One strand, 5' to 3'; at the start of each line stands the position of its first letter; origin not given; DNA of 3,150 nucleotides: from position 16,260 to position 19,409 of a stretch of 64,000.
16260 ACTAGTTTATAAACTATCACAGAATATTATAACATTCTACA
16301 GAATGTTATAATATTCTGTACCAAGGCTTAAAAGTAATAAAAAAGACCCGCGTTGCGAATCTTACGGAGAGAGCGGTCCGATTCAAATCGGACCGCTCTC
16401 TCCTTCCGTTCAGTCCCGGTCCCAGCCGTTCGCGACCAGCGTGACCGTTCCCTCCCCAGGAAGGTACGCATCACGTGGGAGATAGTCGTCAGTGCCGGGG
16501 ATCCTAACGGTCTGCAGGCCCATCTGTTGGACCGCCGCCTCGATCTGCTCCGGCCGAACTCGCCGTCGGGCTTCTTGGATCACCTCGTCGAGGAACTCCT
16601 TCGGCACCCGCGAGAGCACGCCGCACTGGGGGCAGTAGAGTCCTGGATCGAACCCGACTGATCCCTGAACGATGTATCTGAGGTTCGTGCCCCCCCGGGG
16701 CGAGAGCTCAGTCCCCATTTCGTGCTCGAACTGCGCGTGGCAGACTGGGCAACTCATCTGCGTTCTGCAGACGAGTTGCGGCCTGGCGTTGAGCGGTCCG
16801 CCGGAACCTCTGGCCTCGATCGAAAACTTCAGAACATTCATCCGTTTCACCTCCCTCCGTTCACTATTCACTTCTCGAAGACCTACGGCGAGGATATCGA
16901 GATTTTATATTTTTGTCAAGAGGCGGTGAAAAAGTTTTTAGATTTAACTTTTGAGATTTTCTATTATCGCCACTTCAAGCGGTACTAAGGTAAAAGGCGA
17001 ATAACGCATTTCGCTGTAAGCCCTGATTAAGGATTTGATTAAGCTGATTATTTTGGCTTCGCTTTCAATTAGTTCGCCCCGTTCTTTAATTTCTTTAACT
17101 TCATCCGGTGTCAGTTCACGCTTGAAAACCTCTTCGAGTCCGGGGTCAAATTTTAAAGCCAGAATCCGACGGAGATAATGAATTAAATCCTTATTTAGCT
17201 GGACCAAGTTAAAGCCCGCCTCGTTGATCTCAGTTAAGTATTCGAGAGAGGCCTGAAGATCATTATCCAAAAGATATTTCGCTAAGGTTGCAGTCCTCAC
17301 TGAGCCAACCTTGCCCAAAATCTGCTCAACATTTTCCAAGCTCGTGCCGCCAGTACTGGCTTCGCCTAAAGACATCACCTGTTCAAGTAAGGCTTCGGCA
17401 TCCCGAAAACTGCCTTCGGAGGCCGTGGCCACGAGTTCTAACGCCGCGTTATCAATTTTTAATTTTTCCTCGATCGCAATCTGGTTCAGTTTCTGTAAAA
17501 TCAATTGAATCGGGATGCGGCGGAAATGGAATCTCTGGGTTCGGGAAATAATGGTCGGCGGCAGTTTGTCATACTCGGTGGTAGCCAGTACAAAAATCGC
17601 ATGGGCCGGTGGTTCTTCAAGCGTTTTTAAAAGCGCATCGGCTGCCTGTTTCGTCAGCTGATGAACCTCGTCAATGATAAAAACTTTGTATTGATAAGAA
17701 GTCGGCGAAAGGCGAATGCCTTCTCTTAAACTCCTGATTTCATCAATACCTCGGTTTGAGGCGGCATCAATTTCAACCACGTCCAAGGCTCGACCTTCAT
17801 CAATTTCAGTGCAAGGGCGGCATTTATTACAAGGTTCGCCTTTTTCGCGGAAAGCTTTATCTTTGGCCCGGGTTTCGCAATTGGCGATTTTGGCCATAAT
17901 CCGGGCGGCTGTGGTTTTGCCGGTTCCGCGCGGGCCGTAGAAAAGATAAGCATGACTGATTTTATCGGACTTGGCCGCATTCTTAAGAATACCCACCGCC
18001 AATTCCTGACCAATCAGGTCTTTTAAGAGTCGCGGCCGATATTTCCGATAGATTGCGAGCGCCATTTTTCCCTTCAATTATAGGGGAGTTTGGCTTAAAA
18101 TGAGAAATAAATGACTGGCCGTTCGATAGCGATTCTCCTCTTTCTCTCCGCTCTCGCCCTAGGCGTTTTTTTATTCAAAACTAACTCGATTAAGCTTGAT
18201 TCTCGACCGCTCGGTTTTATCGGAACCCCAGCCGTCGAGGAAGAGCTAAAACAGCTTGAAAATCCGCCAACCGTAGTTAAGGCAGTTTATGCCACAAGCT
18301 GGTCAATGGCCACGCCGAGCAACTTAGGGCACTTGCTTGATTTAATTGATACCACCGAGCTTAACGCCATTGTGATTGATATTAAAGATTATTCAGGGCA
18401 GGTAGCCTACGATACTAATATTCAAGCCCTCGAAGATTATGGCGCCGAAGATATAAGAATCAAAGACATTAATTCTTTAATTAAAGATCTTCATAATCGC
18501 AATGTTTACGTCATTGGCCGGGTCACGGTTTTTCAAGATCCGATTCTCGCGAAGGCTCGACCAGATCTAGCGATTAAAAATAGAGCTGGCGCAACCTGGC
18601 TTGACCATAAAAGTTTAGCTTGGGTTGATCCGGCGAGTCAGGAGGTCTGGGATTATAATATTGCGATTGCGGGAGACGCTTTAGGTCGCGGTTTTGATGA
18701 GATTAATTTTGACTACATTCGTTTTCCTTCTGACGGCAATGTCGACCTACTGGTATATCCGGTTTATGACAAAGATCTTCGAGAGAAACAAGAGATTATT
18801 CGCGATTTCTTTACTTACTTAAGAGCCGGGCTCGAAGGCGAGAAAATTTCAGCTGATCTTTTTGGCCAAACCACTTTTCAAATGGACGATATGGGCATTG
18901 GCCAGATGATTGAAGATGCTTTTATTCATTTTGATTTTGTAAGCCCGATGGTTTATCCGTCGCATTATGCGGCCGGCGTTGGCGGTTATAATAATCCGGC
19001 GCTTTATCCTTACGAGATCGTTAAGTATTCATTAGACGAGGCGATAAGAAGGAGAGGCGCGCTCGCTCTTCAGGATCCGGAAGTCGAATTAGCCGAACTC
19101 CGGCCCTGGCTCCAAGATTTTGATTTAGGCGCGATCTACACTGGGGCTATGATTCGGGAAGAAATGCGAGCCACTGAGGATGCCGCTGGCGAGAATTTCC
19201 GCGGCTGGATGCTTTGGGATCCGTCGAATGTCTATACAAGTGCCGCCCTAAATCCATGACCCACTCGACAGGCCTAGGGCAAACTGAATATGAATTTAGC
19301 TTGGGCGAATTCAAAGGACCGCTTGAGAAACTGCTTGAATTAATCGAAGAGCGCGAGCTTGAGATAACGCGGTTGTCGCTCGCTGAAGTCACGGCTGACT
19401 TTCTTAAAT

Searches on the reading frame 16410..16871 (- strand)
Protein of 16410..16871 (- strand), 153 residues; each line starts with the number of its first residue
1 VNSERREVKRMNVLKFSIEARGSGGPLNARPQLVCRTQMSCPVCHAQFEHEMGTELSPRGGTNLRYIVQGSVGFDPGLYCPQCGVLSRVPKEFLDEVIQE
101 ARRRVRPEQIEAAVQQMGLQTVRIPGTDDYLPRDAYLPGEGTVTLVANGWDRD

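Call 7: search_protein_families(library=pfam, proteins=[window:16410-16871:-], max_evalue=0.01)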
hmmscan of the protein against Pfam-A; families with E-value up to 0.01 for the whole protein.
window:16410-16871:- (153 aa): 0 families

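Call 41: search_protein_representatives(protein=window:16410-16841:-)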
Query: 143 residues. Proteins with E-value up to 0.001 (for the whole library): 9; up to 1e-10: 2; up to 1e-30: 1. The best 9 are listed.
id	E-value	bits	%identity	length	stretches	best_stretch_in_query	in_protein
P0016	2.0e-93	326.3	100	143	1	1-143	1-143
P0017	8.8e-11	58.2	32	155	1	1-130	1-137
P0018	2.5e-08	50.3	32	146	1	1-117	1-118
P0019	1.4e-06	44.5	42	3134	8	66-87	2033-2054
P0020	4.1e-06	43.1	34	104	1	18-109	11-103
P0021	1.1e-05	41.6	25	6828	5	44-87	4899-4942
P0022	1.4e-04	38.1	33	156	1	23-135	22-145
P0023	2.5e-04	37.3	32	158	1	1-136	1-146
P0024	9.7e-04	35.4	48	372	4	110-139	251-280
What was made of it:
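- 16325..16925 (-): Zinc-ribbon cassette: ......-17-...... promoter, SD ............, ORF 16410-16841 (143 aa, two CxxC pairs), then two hairpins and a U-run. Only 9 hits in 1.84 billion representatives, the best at 32% identity (call 41).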

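Call 64: search_dna_similar(query=window:16410-16841:-, collection=phages, mode=protein, max_evalue=0.01, max_rows=8)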
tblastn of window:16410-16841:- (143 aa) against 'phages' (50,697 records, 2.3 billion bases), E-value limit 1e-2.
No match.

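Call 70: search_protein_families(library=ncbifam, proteins=[window:16410-16841:-], max_evalue=0.01)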
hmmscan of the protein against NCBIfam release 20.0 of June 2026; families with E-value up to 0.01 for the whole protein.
window:16410-16841:- (143 aa): 0 families

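Call 71: find_encoding_contigs(protein=P0017, flank=5000, max_places=2)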
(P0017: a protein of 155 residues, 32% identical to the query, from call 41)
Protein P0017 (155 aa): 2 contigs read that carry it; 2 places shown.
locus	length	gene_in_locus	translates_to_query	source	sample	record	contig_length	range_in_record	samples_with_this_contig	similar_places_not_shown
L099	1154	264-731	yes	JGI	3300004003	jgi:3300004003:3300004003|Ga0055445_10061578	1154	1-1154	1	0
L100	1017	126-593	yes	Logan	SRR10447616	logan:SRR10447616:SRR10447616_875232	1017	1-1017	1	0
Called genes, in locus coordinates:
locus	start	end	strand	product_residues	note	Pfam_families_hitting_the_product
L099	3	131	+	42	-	?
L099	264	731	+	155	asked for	-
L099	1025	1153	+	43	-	?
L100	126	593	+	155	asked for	-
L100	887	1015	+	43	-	?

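Call 88: find_encoding_contigs(protein=window:16410-16841:-, flank=4000, max_places=6)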
Protein window:16410-16841:- (143 aa): 2 contigs read that carry it; 2 places shown.
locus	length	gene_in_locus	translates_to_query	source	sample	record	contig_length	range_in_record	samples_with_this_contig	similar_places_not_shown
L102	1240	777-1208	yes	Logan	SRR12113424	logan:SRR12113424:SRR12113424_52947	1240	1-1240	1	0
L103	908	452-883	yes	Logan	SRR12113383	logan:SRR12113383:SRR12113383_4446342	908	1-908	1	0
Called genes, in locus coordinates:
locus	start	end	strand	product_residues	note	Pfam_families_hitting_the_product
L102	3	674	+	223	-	?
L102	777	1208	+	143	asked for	-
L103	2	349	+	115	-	?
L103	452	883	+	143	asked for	-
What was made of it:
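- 16325..16925 (-): Two independent assemblies reproduce the locus (call 88).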

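Call 96: search_protein_families(library=phrogs, proteins=[window:16410-16841:-], max_evalue=0.01)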
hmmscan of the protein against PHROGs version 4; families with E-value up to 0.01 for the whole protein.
window:16410-16841:- (143 aa): 0 families

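Call 97: search_protein_families(library=padloc, proteins=[window:16410-16841:-], max_evalue=0.01)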
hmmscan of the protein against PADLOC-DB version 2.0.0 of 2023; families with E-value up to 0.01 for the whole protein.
window:16410-16841:- (143 aa): 1 family
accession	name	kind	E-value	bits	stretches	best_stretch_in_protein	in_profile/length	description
PDLC04447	PDC-M14A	-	0.00011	20.6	1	68-100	44-76/152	-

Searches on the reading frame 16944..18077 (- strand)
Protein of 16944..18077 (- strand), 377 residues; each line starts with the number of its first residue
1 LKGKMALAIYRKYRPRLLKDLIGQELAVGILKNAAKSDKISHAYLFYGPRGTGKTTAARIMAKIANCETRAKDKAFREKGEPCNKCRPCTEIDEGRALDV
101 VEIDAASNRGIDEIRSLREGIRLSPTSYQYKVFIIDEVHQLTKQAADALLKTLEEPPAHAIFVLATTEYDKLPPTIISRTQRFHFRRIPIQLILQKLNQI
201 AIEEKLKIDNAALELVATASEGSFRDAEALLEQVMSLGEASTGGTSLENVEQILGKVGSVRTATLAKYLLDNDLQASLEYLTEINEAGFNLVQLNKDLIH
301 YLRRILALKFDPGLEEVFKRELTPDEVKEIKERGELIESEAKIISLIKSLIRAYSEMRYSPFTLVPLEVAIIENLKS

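Call 15: search_protein_families(library=pfam, proteins=[window:16944-18077:-], max_evalue=0.001)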
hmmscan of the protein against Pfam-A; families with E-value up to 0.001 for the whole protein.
window:16944-18077:- (377 aa): 7 families
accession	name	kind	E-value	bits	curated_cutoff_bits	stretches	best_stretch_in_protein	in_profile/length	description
PF13177.12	DNA_pol3_delta2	-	1.5e-43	149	27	1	24-187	2-159/161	DNA polymerase III, delta subunit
PF00004.35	AAA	-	6.6e-14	52.9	21.2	1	44-183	1-126/131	ATPase family associated with various cellular activities (AAA)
PF22608.2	DNAX_ATPase_lid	-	8.9e-10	38.6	27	1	193-239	2-48/49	DNA polymerase III clamp loader subunit, ATPase lid domain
PF12169.13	DNA_pol3_gamma3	-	2.4e-09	37.6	24.4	1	246-372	2-125/143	DNA polymerase III subunits gamma and tau domain III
PF05496.18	RuvB_N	-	6.6e-08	32.9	27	1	14-71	2-63/159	Holliday junction DNA helicase RuvB P-loop domain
PF07728.20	AAA_5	-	0.00029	21.3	22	0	45-69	3-28/139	AAA domain (dynein-related subfamily)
PF13401.12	AAA_22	-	0.00058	20.6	27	0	45-154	9-109/130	AAA domain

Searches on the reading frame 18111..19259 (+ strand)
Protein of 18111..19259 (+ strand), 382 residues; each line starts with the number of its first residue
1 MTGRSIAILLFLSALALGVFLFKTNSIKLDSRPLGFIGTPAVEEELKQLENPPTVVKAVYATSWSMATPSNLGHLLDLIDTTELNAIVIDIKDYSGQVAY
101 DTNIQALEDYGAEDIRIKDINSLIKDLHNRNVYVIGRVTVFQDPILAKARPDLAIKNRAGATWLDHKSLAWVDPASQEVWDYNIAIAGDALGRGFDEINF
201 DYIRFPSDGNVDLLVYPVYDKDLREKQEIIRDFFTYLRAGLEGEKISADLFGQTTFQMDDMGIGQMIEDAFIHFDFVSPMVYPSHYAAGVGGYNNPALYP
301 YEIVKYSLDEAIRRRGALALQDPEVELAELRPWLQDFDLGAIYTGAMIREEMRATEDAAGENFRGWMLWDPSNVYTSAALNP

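Call 15: search_protein_families(library=pfam, proteins=[window:18111-19259:+], max_evalue=0.001)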
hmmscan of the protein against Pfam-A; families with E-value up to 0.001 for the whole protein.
window:18111-19259:+ (382 aa): 2 families
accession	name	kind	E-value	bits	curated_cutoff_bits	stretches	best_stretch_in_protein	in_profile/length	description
PF13200.12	DUF4015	-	1.4e-94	317.2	27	1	58-375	1-313/313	Putative glycosyl hydrolase domain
PF14871.12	GHL6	-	1.6e-05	25.6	35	1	76-166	6-92/132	Hypothetical glycosyl hydrolase 6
